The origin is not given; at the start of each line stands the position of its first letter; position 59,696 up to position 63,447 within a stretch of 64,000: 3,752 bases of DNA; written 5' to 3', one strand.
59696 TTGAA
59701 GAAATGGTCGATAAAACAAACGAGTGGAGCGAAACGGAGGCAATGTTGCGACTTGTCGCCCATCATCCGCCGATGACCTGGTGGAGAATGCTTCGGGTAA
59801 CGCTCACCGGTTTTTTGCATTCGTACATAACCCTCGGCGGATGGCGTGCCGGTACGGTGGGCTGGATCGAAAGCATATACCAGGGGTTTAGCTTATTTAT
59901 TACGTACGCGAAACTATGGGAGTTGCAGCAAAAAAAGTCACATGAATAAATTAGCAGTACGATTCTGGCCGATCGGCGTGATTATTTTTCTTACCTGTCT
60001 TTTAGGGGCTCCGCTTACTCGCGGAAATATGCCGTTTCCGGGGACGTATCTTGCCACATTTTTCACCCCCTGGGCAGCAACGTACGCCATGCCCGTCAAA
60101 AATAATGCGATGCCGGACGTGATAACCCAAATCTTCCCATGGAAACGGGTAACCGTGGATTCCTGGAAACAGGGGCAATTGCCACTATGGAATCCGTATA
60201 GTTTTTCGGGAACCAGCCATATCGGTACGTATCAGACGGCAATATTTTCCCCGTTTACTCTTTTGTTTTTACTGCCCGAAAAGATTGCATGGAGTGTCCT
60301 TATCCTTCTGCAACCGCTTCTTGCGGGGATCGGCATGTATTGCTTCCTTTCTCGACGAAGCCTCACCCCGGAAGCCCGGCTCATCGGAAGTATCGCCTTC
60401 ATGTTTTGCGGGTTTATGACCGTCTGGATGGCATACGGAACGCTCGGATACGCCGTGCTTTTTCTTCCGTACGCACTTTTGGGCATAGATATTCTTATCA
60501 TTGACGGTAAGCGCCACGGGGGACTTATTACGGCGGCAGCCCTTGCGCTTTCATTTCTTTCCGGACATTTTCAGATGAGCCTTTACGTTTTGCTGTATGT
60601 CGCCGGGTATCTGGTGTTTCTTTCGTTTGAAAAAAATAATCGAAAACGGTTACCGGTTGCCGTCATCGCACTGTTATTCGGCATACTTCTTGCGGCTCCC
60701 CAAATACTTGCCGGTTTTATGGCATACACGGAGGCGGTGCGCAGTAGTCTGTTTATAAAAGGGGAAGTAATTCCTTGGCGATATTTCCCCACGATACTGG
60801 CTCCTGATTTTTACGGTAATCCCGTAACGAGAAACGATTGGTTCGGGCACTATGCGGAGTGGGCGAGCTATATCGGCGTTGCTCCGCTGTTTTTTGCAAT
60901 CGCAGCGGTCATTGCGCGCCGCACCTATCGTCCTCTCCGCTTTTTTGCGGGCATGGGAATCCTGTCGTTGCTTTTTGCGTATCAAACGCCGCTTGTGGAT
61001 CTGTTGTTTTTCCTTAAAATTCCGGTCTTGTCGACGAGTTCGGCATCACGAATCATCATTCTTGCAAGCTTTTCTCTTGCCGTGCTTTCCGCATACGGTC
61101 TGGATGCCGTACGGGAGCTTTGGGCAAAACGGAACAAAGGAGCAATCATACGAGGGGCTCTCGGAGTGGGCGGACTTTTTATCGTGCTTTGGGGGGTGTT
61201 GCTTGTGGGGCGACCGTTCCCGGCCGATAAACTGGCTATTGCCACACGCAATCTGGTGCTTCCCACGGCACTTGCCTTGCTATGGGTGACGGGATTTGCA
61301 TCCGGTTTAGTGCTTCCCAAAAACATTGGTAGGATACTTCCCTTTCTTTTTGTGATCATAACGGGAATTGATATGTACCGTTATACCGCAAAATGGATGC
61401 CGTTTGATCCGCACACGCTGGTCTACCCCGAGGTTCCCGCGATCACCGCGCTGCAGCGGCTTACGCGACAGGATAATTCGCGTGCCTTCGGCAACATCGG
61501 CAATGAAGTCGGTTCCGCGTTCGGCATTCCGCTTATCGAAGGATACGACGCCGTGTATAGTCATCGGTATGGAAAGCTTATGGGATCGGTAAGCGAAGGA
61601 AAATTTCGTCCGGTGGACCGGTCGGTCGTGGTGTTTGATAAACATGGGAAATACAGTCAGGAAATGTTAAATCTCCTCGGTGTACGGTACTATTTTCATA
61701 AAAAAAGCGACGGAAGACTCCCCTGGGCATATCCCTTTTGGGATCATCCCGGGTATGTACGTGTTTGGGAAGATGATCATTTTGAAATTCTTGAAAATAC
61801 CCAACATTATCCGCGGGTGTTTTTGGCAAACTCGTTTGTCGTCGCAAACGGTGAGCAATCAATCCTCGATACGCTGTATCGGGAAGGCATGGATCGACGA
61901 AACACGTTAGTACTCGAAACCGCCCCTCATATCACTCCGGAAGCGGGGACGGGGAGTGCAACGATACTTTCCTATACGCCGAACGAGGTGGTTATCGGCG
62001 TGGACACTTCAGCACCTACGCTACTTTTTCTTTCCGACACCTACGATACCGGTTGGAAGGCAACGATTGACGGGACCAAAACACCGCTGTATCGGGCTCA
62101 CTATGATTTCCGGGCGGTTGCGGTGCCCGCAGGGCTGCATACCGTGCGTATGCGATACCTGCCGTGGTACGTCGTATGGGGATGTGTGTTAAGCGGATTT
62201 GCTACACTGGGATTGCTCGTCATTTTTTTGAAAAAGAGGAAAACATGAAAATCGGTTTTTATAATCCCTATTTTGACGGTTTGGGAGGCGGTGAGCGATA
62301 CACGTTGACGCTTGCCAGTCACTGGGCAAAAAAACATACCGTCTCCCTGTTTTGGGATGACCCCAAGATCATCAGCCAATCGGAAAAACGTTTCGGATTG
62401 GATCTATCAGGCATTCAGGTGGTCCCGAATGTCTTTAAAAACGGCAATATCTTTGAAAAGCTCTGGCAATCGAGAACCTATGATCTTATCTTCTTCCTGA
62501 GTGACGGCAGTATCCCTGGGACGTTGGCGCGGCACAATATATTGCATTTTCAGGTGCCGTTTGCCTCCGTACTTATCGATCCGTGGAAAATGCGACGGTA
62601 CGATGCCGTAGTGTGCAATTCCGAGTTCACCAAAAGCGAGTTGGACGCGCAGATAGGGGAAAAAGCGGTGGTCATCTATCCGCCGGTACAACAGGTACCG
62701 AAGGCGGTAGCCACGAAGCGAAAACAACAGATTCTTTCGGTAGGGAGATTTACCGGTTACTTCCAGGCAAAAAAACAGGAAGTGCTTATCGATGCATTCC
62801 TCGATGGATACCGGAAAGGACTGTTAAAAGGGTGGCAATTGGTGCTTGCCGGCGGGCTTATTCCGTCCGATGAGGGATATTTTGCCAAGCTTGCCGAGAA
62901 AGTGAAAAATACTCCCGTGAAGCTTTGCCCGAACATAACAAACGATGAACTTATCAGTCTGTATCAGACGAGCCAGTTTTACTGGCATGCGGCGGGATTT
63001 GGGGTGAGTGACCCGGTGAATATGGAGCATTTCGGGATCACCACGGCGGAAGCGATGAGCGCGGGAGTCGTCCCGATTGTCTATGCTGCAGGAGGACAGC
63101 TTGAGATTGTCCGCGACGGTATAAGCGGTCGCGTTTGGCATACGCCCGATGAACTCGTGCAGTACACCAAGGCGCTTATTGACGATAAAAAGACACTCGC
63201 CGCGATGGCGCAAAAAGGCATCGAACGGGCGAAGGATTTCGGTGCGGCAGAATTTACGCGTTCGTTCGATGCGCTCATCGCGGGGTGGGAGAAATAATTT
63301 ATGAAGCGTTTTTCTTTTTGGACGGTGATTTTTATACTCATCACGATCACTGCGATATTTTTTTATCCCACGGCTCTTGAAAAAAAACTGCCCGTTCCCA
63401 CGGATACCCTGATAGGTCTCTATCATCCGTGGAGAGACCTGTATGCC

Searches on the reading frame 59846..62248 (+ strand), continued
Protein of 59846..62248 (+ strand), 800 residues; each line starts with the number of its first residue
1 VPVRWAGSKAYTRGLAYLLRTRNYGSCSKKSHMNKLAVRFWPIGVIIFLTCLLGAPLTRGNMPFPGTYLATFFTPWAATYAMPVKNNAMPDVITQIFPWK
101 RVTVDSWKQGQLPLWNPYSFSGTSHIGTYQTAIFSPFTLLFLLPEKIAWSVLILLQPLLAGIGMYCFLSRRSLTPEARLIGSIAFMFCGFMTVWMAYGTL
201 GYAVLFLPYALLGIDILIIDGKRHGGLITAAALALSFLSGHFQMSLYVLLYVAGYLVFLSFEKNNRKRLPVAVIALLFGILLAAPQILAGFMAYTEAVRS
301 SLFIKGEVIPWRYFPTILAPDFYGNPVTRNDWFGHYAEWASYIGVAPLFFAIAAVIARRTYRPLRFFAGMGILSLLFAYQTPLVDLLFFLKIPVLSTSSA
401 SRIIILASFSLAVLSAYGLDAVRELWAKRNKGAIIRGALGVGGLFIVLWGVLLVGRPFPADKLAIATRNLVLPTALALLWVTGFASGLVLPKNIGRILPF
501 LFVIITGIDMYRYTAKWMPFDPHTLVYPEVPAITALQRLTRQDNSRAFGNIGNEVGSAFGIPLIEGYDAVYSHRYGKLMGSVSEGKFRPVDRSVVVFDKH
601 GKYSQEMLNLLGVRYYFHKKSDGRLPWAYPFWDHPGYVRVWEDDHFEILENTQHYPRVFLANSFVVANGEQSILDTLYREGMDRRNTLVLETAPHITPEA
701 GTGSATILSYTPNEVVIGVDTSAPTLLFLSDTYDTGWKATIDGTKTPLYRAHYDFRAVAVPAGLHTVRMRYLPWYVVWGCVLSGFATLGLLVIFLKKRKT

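Call 93: predict_structure(alignment_id=A4)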
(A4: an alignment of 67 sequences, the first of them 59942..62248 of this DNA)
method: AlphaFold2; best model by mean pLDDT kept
length: 768 residues; sequences in the alignment: 67
mean_pLDDT: 89.7   pTM: 0.90
mean pLDDT of the five models: 89.7, 88.2, 87.8, 85.9, 84.9
residues with pLDDT >= 90: 529; 70-90: 201; 50-70: 22; < 50: 16
segments of 3 or more residues with pLDDT < 50: 50-56, 294-300
pLDDT, mean of each block of 10 residues (from residue 1): 78 95 92 85 78 53 88 89 89 88 90 92 94 95 96 89 73 97 94 95 93 95 95 89 97 93 83 77 84 52 68 95 92 96 91 87 80 94 97 93 94 94 88 91 95 91 89 95 85 92 93 90 91 83 92 83 87 95 95 92 95 96 95 95 94 96 95 93 97 96 96 97 97 97 94 94 66
secondary structure, 60 per line:
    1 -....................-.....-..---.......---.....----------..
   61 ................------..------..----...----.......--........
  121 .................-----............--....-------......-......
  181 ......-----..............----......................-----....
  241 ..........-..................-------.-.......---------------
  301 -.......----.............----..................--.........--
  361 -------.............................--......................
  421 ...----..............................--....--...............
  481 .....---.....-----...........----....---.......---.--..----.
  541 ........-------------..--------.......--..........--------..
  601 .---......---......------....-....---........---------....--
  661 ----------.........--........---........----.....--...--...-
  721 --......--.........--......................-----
elements in order (helices of 4 or more, strands of 3 or more residues): H2-21 H23-27 H34-40 H44-48 H59-76 H104-110 H113-137 H143-154 H157-160 H168-173 H175-186 H192-205 H210-231 H237-250 H252-264 H266-269 H279-285 H302-308 H313-325 H330-346 H350-358 H368-396 H399-423 H428-457 H460-463 H466-485 H499-509 E514-517 H521-527 H541-548 H572-578 E581-587 E605-610 E614-619 E626-629 E631-634 H638-645 E655-658 E671-679 E682-689 E693-700 E705-709 E712-714 E717-719 E723-728 E731-739 H742-763

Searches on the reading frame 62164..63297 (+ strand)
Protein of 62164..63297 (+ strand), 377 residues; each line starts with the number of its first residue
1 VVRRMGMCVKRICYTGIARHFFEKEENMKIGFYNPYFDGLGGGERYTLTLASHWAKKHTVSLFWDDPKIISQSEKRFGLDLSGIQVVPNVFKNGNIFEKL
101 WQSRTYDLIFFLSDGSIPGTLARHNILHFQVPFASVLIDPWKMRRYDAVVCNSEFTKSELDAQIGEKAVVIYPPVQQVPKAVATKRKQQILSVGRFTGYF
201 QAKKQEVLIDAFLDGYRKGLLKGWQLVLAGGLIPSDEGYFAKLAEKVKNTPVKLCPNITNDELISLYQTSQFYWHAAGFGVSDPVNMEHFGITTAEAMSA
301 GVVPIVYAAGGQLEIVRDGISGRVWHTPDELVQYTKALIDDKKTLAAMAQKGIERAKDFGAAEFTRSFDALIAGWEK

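Call 7: search_protein_families(library=pfam, proteins=[window:62164-63297:+], max_evalue=0.001)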
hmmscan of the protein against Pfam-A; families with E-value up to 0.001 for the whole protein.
window:62164-63297:+ (377 aa): 4 families
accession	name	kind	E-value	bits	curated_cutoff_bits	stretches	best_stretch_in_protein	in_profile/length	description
PF00534.26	Glycos_transf_1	-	1.4e-19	70.7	26.4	1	183-354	11-171/172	Glycosyl transferases group 1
PF13692.12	Glyco_trans_1_4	-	6.7e-12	46.3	27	1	188-341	2-142/142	Glycosyl transferases group 1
PF13439.12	Glyco_transf_4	-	1.8e-08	35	28.5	1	41-175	2-166/170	Glycosyltransferase Family 4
PF13524.12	Glyco_trans_1_2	-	2.3e-05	24.8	25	1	223-357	14-130/144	Glycosyl transferase-like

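Call 71: search_protein_families(library=ncbifam, proteins=[window:62245-63297:+], max_evalue=0.00001)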
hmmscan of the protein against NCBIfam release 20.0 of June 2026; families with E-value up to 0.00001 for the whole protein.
window:62245-63297:+ (350 aa): 4 families
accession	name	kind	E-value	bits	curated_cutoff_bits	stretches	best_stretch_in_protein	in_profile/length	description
TIGR03999.1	thiol_BshA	equivalog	4.2e-08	32.5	273.7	1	259-343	281-368/375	N-acetyl-alpha-D-glucosaminyl L-malate synthase BshA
TIGR03449.1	mycothiol_MshA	equivalog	1.3e-07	30.9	462.5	1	176-336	233-391/406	D-inositol-3-phosphate glycosyltransferase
NF041876.1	EPS_EpsE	equivalog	2e-07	30.6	400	1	159-330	213-377/389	exopolysaccharide biosynthesis GT4 family glycosyltransferase EpsE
NF041010.1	glycosy_Agl16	equivalog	6e-06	25.4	575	0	90-332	105-335/352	glycosylation protein Agl16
